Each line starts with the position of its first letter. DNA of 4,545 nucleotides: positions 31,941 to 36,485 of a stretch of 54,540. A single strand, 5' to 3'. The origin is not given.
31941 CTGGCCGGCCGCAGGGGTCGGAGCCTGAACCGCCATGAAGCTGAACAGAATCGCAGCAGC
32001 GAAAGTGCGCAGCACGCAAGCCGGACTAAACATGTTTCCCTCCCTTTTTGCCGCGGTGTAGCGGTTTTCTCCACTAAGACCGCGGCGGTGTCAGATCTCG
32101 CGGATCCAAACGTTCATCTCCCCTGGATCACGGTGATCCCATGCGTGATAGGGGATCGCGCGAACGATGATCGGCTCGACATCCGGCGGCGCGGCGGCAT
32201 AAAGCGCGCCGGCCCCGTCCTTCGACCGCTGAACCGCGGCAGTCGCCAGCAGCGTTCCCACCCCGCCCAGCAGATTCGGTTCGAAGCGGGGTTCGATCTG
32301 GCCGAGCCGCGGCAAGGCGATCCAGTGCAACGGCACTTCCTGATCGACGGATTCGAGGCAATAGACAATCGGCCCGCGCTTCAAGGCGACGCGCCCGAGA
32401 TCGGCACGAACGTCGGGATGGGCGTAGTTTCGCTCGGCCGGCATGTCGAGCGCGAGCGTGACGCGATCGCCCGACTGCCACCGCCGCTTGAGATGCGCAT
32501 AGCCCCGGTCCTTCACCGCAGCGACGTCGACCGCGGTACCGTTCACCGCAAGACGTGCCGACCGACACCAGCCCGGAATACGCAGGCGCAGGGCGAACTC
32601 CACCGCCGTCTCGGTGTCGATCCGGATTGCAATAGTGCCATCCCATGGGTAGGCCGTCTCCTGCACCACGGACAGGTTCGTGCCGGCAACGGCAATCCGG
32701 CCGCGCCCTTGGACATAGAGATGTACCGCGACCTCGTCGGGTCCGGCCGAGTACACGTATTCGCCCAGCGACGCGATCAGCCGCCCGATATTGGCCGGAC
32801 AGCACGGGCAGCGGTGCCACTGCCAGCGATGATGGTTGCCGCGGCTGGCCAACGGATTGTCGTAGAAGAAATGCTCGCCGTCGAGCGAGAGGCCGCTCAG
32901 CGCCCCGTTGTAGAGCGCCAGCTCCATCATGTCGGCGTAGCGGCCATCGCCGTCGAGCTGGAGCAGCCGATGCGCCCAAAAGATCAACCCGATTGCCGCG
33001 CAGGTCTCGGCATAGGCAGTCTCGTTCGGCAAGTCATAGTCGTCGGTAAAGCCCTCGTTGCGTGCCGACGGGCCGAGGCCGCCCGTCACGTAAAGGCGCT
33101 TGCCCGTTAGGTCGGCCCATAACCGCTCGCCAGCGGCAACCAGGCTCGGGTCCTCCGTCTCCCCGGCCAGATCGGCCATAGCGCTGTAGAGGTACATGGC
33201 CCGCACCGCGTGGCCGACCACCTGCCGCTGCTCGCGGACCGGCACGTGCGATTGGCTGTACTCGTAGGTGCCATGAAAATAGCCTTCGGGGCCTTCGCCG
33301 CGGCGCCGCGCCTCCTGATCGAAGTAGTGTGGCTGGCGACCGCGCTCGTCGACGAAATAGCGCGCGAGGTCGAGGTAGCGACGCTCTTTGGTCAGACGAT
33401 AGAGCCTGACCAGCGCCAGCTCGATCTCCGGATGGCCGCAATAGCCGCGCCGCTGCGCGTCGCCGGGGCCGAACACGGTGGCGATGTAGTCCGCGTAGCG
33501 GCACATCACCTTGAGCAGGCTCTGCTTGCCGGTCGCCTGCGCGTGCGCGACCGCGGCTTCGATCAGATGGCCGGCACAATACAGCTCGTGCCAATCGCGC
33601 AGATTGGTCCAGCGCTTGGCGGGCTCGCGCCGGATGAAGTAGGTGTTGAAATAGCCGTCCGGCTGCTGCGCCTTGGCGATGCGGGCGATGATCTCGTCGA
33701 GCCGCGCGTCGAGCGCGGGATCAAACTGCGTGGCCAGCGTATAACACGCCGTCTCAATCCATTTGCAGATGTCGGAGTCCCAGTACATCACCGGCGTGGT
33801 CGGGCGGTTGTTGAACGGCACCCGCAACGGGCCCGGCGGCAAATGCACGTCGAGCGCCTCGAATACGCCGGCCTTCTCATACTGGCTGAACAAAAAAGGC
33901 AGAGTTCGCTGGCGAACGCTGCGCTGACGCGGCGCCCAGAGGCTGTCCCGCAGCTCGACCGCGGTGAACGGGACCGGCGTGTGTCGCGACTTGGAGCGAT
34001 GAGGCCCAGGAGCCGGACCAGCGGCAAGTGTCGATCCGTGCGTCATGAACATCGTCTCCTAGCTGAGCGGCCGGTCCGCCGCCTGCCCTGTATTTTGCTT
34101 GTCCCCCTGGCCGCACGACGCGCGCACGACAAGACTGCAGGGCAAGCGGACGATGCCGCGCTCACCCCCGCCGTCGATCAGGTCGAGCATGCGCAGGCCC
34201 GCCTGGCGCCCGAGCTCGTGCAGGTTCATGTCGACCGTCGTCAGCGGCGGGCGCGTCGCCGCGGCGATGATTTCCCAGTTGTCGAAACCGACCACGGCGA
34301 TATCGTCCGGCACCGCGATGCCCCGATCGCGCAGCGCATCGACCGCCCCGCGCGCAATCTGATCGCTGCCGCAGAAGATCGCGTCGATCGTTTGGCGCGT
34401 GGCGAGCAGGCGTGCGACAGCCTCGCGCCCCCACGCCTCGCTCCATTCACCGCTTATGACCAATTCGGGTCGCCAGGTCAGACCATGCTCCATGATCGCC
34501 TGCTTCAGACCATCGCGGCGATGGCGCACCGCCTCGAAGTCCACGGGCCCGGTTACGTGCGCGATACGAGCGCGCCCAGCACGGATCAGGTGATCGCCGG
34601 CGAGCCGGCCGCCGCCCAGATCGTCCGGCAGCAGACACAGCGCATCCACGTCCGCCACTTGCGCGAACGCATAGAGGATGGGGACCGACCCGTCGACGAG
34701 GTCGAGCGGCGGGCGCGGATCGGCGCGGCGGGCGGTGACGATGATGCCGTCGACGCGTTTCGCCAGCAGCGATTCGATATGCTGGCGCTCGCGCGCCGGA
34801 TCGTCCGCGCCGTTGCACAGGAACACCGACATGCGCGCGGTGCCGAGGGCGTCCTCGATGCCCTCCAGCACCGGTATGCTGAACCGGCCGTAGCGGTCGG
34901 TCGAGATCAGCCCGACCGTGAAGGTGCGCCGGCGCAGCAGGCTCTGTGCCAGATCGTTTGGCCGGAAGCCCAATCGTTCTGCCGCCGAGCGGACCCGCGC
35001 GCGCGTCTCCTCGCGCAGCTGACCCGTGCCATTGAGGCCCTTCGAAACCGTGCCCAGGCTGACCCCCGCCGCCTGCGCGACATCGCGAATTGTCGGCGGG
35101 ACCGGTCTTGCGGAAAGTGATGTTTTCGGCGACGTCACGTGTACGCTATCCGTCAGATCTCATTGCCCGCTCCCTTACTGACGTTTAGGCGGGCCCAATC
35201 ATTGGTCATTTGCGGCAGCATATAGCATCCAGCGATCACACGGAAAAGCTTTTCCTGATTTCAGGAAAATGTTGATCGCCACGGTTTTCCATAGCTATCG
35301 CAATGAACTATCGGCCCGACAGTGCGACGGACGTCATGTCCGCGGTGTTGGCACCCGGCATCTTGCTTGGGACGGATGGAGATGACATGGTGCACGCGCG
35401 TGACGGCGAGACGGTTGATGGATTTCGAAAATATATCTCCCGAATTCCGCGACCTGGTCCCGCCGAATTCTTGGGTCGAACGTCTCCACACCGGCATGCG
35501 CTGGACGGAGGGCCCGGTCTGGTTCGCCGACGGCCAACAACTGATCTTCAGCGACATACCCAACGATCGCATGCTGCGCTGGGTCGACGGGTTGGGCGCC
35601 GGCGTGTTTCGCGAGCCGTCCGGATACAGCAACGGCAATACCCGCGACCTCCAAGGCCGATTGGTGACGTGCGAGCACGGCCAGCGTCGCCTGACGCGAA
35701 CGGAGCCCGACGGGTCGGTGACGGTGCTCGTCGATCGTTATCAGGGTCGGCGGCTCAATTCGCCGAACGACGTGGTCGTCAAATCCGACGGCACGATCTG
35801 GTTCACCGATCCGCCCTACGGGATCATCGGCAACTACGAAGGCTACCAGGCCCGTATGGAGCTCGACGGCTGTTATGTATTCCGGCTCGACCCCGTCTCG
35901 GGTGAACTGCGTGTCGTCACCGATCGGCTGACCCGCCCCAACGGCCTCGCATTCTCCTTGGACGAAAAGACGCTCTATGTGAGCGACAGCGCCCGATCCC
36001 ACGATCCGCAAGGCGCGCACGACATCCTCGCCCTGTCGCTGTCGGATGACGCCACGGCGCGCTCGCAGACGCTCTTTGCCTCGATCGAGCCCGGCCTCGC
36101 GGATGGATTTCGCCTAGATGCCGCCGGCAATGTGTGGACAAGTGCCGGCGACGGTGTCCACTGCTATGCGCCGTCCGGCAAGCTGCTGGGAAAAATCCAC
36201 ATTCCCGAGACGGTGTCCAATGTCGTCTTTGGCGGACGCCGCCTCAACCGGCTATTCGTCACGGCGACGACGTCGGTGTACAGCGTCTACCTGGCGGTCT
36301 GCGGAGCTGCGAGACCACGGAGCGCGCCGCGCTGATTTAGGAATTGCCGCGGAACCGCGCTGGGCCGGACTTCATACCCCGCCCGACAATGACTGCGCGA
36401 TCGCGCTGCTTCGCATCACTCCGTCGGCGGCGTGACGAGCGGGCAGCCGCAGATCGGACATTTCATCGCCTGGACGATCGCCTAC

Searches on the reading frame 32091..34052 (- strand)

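Call 28: search_protein_families(library=pfam, proteins=[window:32091-34052:-], max_evalue=0.00001)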
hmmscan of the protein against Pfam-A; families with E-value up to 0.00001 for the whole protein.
window:32091-34052:- (653 aa): 3 families
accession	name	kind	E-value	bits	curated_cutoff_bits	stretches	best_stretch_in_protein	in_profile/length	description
PF07944.18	Beta-AFase-like_GH127_cat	-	7.2e-111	371.2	24.9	1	31-431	1-376/376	Beta-L-arabinofuranosidase, GH127 catalytic domain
PF20736.2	Glyco_hydro127M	-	3.5e-25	88.4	24.2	1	441-537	2-95/95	Beta-L-arabinofuranosidase, GH127 middle domain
PF20737.2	Glyco_hydro127C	-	2.8e-23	81.9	23.7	1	541-651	3-71/71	Glycoside hydrolase family 127 C-terminal domain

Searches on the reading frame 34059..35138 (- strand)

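Call 28: search_protein_families(library=pfam, proteins=[window:34059-35138:-], max_evalue=0.00001)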
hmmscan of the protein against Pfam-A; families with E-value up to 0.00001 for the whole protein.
window:34059-35138:- (359 aa): 4 families
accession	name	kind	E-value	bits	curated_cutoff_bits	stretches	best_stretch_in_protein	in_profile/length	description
PF13377.12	Peripla_BP_3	-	1e-33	117.2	26.5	1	182-342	2-167/167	Periplasmic binding protein-like domain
PF00532.27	Peripla_BP_1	-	3.9e-29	102.4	22.2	1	74-326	3-266/281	Periplasmic binding proteins and sugar binding domain of LacI family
PF13407.12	Peripla_BP_4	-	1.5e-18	67.7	35.1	1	76-318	2-251/258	Periplasmic binding protein domain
PF00356.27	LacI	-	3.6e-15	55.9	27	1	16-61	1-46/46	Bacterial regulatory proteins, lacI family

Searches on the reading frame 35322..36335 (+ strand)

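Call 28: search_protein_families(library=pfam, proteins=[window:35322-36335:+], max_evalue=0.00001)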
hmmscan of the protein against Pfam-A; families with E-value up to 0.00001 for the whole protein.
window:35322-36335:+ (337 aa): 1 family
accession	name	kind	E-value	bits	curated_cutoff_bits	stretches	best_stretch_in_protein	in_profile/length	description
PF08450.18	SGL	-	5.3e-46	157.6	26.3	1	61-316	1-245/246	SMP-30/Gluconolactonase/LRE-like region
